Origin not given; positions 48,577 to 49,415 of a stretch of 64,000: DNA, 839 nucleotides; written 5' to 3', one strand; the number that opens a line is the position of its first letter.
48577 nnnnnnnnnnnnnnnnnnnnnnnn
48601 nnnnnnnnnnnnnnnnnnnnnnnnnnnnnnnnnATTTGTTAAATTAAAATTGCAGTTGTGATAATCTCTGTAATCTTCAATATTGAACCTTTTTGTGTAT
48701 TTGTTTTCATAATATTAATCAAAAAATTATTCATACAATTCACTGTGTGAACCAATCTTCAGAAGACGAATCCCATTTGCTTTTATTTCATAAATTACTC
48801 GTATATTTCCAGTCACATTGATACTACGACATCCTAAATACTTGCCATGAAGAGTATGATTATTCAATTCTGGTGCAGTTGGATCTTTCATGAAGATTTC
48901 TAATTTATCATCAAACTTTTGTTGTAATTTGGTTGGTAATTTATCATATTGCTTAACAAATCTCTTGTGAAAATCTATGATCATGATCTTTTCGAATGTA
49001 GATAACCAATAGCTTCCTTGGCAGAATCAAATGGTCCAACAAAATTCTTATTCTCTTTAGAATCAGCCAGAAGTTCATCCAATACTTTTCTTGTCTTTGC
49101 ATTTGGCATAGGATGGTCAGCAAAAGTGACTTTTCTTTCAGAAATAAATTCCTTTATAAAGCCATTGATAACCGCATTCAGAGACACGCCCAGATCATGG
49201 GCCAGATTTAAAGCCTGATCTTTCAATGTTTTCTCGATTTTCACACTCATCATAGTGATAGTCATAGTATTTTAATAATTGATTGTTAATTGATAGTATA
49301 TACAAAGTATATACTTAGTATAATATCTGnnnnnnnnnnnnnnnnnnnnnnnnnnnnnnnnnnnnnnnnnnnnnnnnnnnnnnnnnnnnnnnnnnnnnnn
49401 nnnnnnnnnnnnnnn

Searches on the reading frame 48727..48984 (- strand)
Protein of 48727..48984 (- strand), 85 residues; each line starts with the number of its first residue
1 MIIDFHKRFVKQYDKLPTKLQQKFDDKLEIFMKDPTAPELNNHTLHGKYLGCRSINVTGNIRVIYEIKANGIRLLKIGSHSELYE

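Call 104: search_protein_families(library=pfam, proteins=[window:48727-48984:-], max_evalue=0.01)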
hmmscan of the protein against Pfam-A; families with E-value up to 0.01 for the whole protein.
window:48727-48984:- (85 aa): 4 families
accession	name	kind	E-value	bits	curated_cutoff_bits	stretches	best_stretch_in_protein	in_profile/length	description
PF15738.11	YafQ_toxin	-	8.6e-11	42.4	30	1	3-84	3-87/88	Bacterial toxin of type II toxin-antitoxin system, YafQ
PF05016.21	ParE_toxin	-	2e-08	35.2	23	1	3-84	1-89/89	ParE toxin of type II toxin-antitoxin system, parDE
PF15781.12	ParE-like_toxin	-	3.2e-06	27.4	28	1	6-85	4-84/87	ParE-like toxin of type II bacterial toxin-antitoxin system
PF05015.19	HigB-like_toxin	-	0.0094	16.8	27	0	7-72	9-83/91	RelE-like toxin of type II toxin-antitoxin system HigB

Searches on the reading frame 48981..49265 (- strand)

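Call 104: search_protein_families(library=pfam, proteins=[window:48981-49265:-], max_evalue=0.01)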
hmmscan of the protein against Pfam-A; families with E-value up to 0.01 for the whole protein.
window:48981-49265:- (94 aa): 1 family
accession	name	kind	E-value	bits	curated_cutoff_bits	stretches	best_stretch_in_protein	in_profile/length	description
PF04221.18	RelB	-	0.0021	18.4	22.4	1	5-70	3-69/82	RelB antitoxin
